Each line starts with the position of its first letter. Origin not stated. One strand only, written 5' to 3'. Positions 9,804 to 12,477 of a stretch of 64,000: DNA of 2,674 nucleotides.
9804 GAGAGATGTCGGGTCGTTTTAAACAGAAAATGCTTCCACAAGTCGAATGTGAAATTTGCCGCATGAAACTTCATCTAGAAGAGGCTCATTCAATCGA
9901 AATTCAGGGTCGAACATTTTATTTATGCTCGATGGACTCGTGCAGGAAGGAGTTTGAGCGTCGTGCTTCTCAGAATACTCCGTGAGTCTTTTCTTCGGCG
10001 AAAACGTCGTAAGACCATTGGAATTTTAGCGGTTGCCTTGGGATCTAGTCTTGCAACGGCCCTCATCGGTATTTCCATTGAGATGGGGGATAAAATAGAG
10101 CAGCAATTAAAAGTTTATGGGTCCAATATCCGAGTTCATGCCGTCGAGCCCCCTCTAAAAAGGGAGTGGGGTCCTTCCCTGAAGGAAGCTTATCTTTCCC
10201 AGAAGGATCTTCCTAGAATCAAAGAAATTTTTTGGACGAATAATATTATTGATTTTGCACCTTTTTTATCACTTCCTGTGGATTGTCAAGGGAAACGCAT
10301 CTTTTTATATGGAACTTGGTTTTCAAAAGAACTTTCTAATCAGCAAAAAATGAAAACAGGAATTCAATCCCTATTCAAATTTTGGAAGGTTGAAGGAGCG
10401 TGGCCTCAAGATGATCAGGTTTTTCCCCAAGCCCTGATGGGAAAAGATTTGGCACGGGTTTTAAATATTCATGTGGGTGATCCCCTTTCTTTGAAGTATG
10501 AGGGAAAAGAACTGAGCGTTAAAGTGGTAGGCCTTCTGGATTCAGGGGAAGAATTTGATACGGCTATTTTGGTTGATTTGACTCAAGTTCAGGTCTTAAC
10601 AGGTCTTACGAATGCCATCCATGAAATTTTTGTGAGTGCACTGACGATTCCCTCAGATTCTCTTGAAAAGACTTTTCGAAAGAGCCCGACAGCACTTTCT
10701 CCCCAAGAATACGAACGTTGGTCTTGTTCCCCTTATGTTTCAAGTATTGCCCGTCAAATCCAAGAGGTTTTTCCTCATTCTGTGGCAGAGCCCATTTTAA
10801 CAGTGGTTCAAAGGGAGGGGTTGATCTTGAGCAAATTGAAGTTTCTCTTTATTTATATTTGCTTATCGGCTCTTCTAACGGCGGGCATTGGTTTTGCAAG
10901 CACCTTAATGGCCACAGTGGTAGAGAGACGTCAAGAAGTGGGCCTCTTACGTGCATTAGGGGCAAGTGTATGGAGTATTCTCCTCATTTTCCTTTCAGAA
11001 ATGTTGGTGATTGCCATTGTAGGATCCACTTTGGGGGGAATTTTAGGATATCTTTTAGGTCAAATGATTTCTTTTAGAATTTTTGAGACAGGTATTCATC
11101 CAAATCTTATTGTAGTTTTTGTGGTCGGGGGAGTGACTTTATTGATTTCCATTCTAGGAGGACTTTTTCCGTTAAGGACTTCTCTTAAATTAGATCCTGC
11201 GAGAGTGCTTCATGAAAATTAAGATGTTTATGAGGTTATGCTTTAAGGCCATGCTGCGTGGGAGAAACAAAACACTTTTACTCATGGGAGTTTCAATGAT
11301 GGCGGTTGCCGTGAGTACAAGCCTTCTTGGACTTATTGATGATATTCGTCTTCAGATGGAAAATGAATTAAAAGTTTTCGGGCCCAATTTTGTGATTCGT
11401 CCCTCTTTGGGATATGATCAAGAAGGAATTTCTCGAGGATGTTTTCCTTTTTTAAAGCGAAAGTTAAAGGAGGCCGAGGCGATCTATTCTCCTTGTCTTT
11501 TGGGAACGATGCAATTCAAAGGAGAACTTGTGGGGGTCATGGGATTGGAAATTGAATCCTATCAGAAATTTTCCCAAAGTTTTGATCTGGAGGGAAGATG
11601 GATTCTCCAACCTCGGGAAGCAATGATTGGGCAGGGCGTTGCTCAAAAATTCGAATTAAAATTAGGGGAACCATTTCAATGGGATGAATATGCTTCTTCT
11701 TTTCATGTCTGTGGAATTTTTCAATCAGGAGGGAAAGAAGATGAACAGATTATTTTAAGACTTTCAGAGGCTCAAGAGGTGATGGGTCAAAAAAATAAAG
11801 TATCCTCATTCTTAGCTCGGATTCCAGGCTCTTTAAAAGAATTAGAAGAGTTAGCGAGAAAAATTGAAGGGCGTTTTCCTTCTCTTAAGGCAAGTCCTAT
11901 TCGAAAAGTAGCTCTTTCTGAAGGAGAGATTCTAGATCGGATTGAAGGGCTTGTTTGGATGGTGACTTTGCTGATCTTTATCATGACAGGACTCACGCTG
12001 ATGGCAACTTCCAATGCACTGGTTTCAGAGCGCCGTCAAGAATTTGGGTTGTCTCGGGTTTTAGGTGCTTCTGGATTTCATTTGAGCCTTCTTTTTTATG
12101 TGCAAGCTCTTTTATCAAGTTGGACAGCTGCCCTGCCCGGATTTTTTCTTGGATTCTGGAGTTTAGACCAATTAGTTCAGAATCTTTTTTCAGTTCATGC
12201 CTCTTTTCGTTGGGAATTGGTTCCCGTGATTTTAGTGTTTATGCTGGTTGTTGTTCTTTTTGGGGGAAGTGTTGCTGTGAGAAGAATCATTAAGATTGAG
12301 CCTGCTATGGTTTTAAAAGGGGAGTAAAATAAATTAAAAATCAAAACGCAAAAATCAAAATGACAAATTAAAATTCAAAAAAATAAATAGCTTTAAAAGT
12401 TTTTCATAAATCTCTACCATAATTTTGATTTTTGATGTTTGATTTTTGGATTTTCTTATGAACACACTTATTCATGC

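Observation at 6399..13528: Fur-linked iron-uptake locus: FTR1 permease with FtsX/MacB-type ABC partner, no P19, heavily fused components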

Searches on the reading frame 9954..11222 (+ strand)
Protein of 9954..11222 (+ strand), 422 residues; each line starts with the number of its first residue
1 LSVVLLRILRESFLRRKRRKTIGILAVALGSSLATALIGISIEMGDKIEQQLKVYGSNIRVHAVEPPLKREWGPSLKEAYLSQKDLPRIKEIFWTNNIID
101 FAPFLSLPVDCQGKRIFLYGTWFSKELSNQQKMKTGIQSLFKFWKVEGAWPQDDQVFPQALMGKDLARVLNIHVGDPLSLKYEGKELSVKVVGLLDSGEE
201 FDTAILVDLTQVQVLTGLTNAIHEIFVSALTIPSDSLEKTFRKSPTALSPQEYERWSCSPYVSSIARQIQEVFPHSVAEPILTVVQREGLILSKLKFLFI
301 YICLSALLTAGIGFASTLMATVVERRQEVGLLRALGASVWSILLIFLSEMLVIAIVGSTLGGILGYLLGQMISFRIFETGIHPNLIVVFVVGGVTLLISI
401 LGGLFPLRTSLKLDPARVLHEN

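Call 3: search_protein_families(library=pfam, proteins=[window:9954-11222:+], max_evalue=0.1)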
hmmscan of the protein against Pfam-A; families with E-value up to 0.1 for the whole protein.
window:9954-11222:+ (422 aa): 3 families
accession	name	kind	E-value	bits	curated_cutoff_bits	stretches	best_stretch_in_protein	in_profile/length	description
PF02687.27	FtsX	-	6.2e-18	65.4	25.5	1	304-415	5-120/120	FtsX-like permease C-terminal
PF12704.14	MacB_PCD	-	6.4e-07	30.3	27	1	24-228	5-190/207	MacB-like periplasmic core domain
PF13488.11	Gly-zipper_Omp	-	0.047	14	25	0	354-372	24-42/46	Glycine zipper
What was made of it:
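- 9954..11222 (+): FtsX/MacB-type permease 1, the FetB orthologue. Pfam MacB_PCD plus FtsX (call 3).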

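Call 4: search_protein_families(library=ncbifam, proteins=[window:9954-11222:+], max_evalue=0.1)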
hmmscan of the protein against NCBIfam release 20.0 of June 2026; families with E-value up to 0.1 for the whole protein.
window:9954-11222:+ (422 aa): 10 families
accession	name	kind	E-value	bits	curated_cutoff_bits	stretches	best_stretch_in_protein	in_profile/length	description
TIGR03434.1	ADOP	subfamily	6.7e-15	54.2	622.3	1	264-421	643-802/803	ADOP family duplicated permease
TIGR02212.1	lolCE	equivalog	7.6e-12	44.9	362.45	1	310-420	280-409/411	lipoprotein-releasing ABC transporter permease subunit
NF008357.0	PRK11146.1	exception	1.1e-08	34.3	439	1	310-420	283-412/414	lipoprotein-releasing ABC transporter permease subunit LolE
NF007826.0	PRK10535.1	equivalog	2.5e-08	32.6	966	1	295-419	521-645/648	macrolide ABC transporter ATP-binding protein/permease MacB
TIGR02213.1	lolE_release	exception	8.2e-07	28.2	540.35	1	309-420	279-409/411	lipoprotein-releasing ABC transporter permease subunit LolE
NF038346.1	FtsX_actino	exception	1.8e-05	24.3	250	1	291-404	175-299/308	permease-like cell division protein FtsX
NF041854.1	ABC_perm_YbbP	equivalog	0.00025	19.1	999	1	288-421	230-370/806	putative ABC transporter permease subunit YbbP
NF038347.1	FtsX_Gpos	exception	0.0061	16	225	1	307-372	179-244/296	permease-like cell division protein FtsX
NF008076.0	PRK10814.1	exception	0.016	14.2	473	1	314-419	282-396/399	lipoprotein-releasing ABC transporter permease subunit LolC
NF010799.0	PRK14203.1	equivalog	0.049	13.7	129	1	348-412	6-66/132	fluoride efflux transporter CrcB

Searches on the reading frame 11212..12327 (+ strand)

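Call 3: search_protein_families(library=pfam, proteins=[window:11212-12327:+], max_evalue=0.1)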
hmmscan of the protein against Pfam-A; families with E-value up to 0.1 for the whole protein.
window:11212-12327:+ (371 aa): 2 families
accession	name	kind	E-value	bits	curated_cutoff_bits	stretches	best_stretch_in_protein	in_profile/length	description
PF02687.27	FtsX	-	5.1e-15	56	25.5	1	250-364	2-120/120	FtsX-like permease C-terminal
PF12704.14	MacB_PCD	-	4.2e-09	37.4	27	1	21-203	1-190/207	MacB-like periplasmic core domain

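Call 4: search_protein_families(library=ncbifam, proteins=[window:11212-12327:+], max_evalue=0.1)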
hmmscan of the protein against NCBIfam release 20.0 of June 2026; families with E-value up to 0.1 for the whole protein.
window:11212-12327:+ (371 aa): 5 families
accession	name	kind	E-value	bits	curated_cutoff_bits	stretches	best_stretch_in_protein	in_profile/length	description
TIGR03434.1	ADOP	subfamily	6.5e-06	24.5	622.3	1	247-371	680-803/803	ADOP family duplicated permease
NF041854.1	ABC_perm_YbbP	equivalog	9.1e-06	23.8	999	1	126-358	568-798/806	putative ABC transporter permease subunit YbbP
NF008357.0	PRK11146.1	exception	0.00024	20.1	439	1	162-316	185-340/414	lipoprotein-releasing ABC transporter permease subunit LolE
TIGR02212.1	lolCE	equivalog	0.00049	19.1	362.45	1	162-321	182-345/411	lipoprotein-releasing ABC transporter permease subunit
NF038346.1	FtsX_actino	exception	0.021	14.2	250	1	240-356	175-302/308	permease-like cell division protein FtsX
